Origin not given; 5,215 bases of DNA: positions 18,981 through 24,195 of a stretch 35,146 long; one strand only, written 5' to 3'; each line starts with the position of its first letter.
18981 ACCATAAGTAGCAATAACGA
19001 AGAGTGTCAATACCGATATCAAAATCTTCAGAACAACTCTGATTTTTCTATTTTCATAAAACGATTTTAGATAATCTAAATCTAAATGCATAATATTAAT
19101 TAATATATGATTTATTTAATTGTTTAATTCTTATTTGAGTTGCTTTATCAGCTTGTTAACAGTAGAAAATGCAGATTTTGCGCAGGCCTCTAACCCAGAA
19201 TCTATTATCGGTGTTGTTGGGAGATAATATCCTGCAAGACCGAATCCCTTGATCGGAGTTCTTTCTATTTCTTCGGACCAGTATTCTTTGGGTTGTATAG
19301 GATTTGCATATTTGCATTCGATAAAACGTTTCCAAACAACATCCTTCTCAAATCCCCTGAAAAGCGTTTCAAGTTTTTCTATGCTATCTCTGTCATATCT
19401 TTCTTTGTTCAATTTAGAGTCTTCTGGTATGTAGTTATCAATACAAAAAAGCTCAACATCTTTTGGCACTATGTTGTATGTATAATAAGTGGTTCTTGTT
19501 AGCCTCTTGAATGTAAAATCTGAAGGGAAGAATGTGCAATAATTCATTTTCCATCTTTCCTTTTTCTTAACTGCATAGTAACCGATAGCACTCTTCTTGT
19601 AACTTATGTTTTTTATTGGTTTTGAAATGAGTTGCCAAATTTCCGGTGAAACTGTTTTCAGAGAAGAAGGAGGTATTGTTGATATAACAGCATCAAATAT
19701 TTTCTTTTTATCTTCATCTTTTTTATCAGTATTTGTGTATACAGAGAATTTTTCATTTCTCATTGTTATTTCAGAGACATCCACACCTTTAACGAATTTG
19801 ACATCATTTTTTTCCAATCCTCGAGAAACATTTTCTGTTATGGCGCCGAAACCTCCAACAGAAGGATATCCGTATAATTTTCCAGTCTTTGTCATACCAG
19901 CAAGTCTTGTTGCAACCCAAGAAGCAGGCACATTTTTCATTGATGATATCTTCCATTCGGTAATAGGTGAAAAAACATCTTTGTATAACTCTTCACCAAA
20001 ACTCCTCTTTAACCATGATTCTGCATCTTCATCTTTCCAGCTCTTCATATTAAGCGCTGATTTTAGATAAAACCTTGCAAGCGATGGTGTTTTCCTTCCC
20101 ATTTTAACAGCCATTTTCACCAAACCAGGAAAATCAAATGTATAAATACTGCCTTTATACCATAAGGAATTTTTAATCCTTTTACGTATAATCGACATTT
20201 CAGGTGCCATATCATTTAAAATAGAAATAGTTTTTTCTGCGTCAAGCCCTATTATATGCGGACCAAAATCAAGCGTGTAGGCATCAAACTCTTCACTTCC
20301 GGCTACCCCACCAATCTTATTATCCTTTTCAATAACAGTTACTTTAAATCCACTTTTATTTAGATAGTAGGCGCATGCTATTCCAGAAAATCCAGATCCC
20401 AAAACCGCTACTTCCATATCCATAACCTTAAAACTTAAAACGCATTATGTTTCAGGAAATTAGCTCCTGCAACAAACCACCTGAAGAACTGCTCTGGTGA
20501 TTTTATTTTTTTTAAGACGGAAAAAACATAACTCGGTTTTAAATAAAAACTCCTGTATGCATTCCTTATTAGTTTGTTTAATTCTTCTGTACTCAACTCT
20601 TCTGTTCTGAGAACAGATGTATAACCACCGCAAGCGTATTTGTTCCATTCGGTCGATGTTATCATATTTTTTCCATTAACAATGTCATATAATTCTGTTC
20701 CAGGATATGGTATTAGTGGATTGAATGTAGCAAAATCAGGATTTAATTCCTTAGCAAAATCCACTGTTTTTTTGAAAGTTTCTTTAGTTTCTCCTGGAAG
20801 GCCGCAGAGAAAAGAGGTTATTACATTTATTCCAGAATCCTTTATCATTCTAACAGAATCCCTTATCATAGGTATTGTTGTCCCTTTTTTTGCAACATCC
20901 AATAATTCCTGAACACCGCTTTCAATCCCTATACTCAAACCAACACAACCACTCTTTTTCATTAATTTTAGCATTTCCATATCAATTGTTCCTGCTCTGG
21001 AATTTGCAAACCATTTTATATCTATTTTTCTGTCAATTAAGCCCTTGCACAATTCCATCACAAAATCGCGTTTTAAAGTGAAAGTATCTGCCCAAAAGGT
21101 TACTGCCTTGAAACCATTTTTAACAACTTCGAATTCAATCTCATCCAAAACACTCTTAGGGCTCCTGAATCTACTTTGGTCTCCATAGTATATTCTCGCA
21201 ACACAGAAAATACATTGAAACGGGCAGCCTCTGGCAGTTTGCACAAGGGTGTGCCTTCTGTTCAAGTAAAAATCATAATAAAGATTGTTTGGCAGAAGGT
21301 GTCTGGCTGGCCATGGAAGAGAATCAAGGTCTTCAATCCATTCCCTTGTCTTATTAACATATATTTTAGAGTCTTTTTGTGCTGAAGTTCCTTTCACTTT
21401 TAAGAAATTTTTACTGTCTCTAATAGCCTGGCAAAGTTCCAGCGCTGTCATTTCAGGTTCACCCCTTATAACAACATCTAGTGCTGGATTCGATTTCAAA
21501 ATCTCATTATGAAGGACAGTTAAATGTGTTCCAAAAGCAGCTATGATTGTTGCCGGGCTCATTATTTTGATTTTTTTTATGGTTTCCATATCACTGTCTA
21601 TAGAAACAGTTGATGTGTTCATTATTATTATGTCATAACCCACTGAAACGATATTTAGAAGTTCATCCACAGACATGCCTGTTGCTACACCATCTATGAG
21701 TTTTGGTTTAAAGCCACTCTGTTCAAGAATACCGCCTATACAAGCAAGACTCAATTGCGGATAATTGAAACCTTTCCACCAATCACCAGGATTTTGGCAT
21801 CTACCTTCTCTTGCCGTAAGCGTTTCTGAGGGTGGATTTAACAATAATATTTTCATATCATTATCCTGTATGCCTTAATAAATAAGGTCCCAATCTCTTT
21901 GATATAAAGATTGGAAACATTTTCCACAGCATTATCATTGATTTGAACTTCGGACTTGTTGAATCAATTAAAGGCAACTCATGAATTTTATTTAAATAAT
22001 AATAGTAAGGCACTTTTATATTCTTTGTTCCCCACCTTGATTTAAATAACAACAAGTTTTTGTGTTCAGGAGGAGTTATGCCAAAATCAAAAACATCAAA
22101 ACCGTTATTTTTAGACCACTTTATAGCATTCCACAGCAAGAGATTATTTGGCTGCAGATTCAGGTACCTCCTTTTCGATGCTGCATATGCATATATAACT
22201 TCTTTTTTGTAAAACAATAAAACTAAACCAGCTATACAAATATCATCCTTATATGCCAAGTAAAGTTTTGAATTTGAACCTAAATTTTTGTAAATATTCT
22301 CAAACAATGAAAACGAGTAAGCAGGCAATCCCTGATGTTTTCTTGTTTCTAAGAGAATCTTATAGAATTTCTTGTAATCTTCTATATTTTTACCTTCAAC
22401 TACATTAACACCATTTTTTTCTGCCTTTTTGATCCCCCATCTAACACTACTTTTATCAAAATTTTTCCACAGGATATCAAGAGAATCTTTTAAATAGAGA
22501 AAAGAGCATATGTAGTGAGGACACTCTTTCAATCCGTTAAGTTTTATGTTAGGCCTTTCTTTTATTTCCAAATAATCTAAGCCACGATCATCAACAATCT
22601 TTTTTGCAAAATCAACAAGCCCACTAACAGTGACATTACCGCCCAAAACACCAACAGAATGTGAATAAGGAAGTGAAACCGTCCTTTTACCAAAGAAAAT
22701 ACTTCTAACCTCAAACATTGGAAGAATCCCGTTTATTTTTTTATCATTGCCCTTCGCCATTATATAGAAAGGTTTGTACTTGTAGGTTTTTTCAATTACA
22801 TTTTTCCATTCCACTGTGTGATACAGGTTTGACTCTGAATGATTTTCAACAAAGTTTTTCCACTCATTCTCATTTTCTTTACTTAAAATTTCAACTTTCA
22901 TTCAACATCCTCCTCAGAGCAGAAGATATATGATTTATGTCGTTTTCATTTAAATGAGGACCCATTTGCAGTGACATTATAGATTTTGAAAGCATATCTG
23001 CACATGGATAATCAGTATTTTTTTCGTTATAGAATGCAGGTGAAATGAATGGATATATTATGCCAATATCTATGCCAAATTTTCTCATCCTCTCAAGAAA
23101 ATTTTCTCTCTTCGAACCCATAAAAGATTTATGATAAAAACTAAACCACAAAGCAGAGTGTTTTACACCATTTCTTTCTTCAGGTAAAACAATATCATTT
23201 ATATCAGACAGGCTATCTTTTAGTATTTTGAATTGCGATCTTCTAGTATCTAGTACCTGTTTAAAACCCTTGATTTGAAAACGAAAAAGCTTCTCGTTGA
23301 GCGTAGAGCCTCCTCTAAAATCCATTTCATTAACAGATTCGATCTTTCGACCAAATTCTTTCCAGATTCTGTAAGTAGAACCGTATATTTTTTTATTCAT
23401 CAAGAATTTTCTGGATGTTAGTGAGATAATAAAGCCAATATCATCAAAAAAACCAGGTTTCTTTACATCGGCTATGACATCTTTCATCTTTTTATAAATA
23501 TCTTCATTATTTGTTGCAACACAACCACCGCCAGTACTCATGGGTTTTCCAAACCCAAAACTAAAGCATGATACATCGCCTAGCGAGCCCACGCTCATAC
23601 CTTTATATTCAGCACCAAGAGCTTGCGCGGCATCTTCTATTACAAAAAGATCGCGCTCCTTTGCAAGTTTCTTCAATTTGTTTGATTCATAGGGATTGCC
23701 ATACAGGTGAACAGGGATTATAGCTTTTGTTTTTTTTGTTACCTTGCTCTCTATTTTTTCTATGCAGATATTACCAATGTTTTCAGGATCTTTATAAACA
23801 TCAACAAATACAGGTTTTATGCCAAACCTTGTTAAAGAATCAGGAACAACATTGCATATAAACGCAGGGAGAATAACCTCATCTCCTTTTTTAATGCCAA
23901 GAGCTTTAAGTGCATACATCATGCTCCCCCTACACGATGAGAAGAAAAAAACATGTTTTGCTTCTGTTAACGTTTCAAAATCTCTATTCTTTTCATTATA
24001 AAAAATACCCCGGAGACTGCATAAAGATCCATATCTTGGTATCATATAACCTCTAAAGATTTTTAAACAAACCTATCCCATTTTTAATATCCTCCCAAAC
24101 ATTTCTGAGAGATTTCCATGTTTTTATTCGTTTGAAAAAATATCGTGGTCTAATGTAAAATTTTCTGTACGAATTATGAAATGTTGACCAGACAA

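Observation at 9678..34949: Threefold iteration of a putative make-flip-transfer triad (3x GT2, 3x UPF0104 flippase-like, 3x GT-C)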

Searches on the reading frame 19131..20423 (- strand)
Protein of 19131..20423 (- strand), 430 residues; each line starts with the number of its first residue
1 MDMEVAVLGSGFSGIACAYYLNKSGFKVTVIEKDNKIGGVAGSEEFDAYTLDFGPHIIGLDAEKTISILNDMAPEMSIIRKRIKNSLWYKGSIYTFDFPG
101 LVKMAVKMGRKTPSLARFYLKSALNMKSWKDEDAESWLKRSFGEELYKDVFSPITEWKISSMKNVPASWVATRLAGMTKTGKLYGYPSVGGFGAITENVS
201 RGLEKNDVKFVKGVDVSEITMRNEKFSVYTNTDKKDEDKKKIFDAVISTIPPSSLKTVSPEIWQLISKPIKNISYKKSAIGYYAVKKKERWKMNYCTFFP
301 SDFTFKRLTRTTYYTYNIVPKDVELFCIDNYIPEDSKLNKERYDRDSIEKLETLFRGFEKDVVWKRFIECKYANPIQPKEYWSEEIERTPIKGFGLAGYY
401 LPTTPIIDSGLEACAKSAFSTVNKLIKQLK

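Call 3: search_protein_families(library=pfam, proteins=[window:19131-20423:-], max_evalue=0.01)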
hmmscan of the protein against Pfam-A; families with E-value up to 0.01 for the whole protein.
window:19131-20423:- (430 aa): 12 families
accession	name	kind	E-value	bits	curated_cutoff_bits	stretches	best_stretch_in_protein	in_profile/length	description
PF01593.30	Amino_oxidase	-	3e-21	76.7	19.8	1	12-295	1-300/443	Flavin containing amine oxidoreductase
PF13450.12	NAD_binding_8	-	2.4e-15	57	21.9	1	7-58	1-52/68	NAD(P)-binding Rossmann-like domain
PF01266.30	DAO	-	7.8e-09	36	27.9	1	5-39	2-37/353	FAD dependent oxidoreductase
PF00070.33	Pyr_redox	-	1.2e-06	29.4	22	1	5-38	2-35/82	Pyridine nucleotide-disulphide oxidoreductase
PF01946.23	Thi4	-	2.4e-06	27.4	26.2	1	2-41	17-57/235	Thi4 family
PF07992.20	Pyr_redox_2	-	2.9e-06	27.3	26.1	1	4-36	2-34/291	Pyridine nucleotide-disulphide oxidoreductase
PF12831.13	FAD_oxidored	-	2.7e-05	24.1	27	1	4-43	1-40/416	FAD dependent oxidoreductase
PF00890.30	FAD_binding_2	-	7.7e-05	22.5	20.4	1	5-39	2-36/414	FAD binding domain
PF03486.20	HI0933_like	-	0.00019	21.4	50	1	4-38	2-36/244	HI0933-like protein Rossmann domain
PF13738.12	Pyr_redox_3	-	0.0048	16.6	30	0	7-35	2-31/305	Pyridine nucleotide-disulphide oxidoreductase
PF03721.20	UDPG_MGDP_dh_N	-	0.0057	16.7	27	0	3-36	1-34/187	UDP-glucose/GDP-mannose dehydrogenase family, NAD binding domain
PF21799.2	MurD-like_N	-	0.006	17.3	27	0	4-37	2-35/88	Mur ligase MurD-like, N-terminal domain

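Call 7: search_protein_families(library=ncbifam, proteins=[window:19131-20423:-], max_evalue=0.001)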
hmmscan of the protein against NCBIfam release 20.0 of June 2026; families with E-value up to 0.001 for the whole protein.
window:19131-20423:- (430 aa): 51 families (the best 25 are shown)
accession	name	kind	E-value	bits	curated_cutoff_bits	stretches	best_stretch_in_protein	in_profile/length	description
NF005560.0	PRK07233.1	equivalog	1e-41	143.2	252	1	3-398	1-403/435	hypothetical protein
NF005548.0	PRK07208.1-4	equivalog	1.2e-28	100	389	2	3-177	4-178/488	hypothetical protein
NF005547.0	PRK07208.1-3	equivalog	1.1e-22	80.4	380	1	4-321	6-331/465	hypothetical protein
NF005545.0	PRK07208.1-1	equivalog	1.8e-20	72.8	451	1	2-179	7-184/504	hypothetical protein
TIGR03467.1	HpnE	equivalog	5.5e-15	55.6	283.05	1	5-58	1-56/430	hydroxysqualene dehydroxylase HpnE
TIGR00562.1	proto_IX_ox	equivalog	3.4e-14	52.3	97.85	1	3-154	3-160/470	protoporphyrinogen oxidase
NF058655.1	CrtID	equivalog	1.2e-13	50.7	640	1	5-56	1-52/478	bifunctional phytoene desaturase/3,4-desaturase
TIGR02734.1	crtI_fam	subfamily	1.3e-13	50.5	238.1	1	5-58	1-54/504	phytoene desaturase family protein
NF005546.0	PRK07208.1-2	equivalog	3.8e-12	45.6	418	1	4-75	6-78/527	hypothetical protein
TIGR02733.1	desat_CrtD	equivalog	1.3e-11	43.8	549.7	1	3-55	2-54/492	C-3',4' desaturase CrtD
NF042421.1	hydcarot_desat_CrtD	equivalog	6.3e-09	34.8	500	1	5-83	4-84/487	1-hydroxycarotenoid 3,4-desaturase CrtD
TIGR00031.1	UDP-GALP_mutase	equivalog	7.8e-09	35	303.75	1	5-156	4-157/378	UDP-galactopyranose mutase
NF009074.0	PRK12409.1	equivalog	4.1e-08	32.8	494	1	4-34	3-33/410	D-amino acid dehydrogenase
NF009410.0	PRK12771.1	subfamily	4.1e-08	32.3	516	1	4-40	140-176/566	NAD(P)-binding protein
TIGR02730.1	carot_isom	equivalog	7.2e-08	31.7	586.9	1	5-67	3-66/493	carotenoid isomerase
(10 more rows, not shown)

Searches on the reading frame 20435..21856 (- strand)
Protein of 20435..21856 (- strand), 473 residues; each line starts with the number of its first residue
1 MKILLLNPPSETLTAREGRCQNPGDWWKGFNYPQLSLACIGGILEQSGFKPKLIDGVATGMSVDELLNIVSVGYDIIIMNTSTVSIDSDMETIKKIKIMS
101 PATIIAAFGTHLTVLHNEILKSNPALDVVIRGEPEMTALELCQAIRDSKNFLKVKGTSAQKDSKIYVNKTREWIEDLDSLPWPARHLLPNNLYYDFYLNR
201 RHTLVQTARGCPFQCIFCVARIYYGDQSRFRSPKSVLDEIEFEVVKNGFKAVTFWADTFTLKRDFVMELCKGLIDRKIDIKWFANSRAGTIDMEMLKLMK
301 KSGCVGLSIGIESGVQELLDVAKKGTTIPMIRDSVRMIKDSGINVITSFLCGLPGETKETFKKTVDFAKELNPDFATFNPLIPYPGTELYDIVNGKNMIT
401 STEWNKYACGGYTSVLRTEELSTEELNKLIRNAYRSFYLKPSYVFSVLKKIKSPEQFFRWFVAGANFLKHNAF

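Call 3: search_protein_families(library=pfam, proteins=[window:20435-21856:-], max_evalue=0.01)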
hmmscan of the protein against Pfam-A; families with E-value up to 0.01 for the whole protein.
window:20435-21856:- (473 aa): 2 families
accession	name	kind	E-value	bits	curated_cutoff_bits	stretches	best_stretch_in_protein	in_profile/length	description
PF04055.27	Radical_SAM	-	6.9e-26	91.8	29.5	1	206-368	2-166/166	Radical SAM superfamily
PF02310.24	B12-binding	-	1.3e-08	35.1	32.1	1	30-138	10-117/121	B12 binding domain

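Call 7: search_protein_families(library=ncbifam, proteins=[window:20435-21856:-], max_evalue=0.001)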
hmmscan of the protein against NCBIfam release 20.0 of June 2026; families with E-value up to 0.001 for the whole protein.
window:20435-21856:- (473 aa): 41 families (the best 25 are shown)
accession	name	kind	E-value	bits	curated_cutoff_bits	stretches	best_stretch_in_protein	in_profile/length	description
TIGR03471.1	HpnJ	equivalog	3.7e-78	263.5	577.6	1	27-469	28-465/472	hopanoid biosynthesis associated radical SAM protein HpnJ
TIGR02026.1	BchE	equivalog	1.1e-63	215.8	481.35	1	31-443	19-433/497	magnesium-protoporphyrin IX monomethyl ester anaerobic oxidative cyclase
NF050148.1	rSAM_ApyD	equivalog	3e-43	148.1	750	1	90-393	91-393/645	RiPP biosynthesis radical SAM protein ApyD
TIGR04479.1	bcpD_PhpK_rSAM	subfamily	2.6e-38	131.7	600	1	131-376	177-414/504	PhpK family radical SAM P-methyltransferase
NF033070.1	rSAM_AprD4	equivalog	9.7e-37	126.9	500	1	30-429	38-423/456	AprD4 family radical SAM diol-dehydratase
NF038361.1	rSAM_Sden_1168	equivalog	1.7e-34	119.3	575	1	60-435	126-513/560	Sden_1168 family B12-binding radical SAM P-methyltransferase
TIGR04072.2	rSAM_ladder_B12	equivalog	4.5e-32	111.3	360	1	32-403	17-382/443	lipid biosynthesis B12-binding/radical SAM protein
TIGR04385.1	B12_rSAM_cofa1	equivalog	9.9e-32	110.7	450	1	85-370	82-363/438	B12 lower ligand biosynthesis radical SAM protein BzaD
TIGR04014.1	B12_SAM_MJ_0865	equivalog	6.4e-30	104.3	360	1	39-396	16-361/434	methyl-coenzyme M reductase glutamine C-methyltransferase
TIGR04367.1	HpnR_B12_rSAM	equivalog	7.6e-25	87.4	650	1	40-391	28-371/490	hopanoid C-3 methylase HpnR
TIGR04013.1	B12_SAM_MJ_1487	hypoth_equivalog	6.6e-24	84.5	251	1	61-394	33-358/382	TIGR04013 family B12-binding domain/radical SAM domain-containing protein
NF045585.1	rSAM_slr0320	equivalog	4.3e-22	78.3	775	1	109-375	145-413/511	photosystem II high light acclimation radical SAM protein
TIGR03975.1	rSAM_ocin_1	subfamily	1.5e-21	76.6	281.85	1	92-368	147-427/606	RiPP maturation radical SAM C-methyltransferase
TIGR04295.1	B12_rSAM_oligo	hypoth_equivalog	1.1e-20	73.7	400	1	39-395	30-386/422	TIGR04295 family B12-binding domain-containing radical SAM protein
NF040546.1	rSAM_CUAEP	equivalog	1.3e-19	70.3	500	1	34-370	13-340/468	CUAEP/CCAEP-tail radical SAM (seleno)protein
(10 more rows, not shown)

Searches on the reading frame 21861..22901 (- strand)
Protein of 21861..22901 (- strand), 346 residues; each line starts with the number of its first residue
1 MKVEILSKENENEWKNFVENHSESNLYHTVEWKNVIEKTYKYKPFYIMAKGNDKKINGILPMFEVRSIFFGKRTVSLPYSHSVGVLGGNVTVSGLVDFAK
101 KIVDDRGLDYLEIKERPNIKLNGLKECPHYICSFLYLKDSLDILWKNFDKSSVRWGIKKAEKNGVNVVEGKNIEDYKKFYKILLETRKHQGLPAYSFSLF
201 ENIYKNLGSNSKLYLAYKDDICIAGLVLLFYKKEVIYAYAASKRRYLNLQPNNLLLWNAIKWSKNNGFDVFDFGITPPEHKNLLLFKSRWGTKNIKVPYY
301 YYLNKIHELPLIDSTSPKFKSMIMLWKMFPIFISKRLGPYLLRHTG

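Call 4: search_protein_families(library=pfam, proteins=[window:21861-22901:-], max_evalue=0.01)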
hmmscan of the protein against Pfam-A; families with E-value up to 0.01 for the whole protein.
window:21861-22901:- (346 aa): 3 families
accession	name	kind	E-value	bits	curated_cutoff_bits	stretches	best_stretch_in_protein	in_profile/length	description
PF02388.22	FemAB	-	8.4e-20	71.4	24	2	134-217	155-237/406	FemAB family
PF13480.13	Acetyltransf_6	-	6.8e-13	49.4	22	1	152-281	6-142/143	Acetyltransferase (GNAT) domain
PF04339.18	FemAB_like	-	0.0027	17.4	27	1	160-275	194-313/369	Peptidogalycan biosysnthesis/recognition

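Call 7: search_protein_families(library=ncbifam, proteins=[window:21861-22901:-], max_evalue=0.001)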
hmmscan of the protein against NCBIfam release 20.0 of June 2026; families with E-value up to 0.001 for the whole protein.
window:21861-22901:- (346 aa): 2 families
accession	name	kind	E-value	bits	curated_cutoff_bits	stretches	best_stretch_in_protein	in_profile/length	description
TIGR03019.1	pepcterm_femAB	equivalog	8.2e-59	199.3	260.35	1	13-345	2-329/330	FemAB family XrtA/PEP-CTERM system-associated protein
NF047883.1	UAcmpLyAlTFemX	equivalog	1.8e-06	27.5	500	1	151-287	169-308/337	UDP-N-acetylmuramoylpentapeptide-lysine N(6)-alanyltransferase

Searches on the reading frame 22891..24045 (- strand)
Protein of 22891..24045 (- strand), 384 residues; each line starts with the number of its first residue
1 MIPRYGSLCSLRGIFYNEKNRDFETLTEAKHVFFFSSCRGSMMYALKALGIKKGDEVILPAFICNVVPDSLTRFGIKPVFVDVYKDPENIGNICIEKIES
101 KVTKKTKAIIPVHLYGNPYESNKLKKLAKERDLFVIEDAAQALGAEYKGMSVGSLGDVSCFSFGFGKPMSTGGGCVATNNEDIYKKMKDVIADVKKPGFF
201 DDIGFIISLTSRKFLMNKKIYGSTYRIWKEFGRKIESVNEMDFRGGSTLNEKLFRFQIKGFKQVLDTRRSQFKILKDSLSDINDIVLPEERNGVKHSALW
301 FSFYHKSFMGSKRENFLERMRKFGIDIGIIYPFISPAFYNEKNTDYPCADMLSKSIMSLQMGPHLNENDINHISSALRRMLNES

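Call 4: search_protein_families(library=pfam, proteins=[window:22891-24045:-], max_evalue=0.01)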
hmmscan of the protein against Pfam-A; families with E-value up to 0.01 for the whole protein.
window:22891-24045:- (384 aa): 1 family
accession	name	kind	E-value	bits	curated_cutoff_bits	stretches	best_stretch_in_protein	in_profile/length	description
PF01041.23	DegT_DnrJ_EryC1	-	7.5e-61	206.8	19.8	2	18-188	28-196/360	DegT/DnrJ/EryC1/StrS aminotransferase family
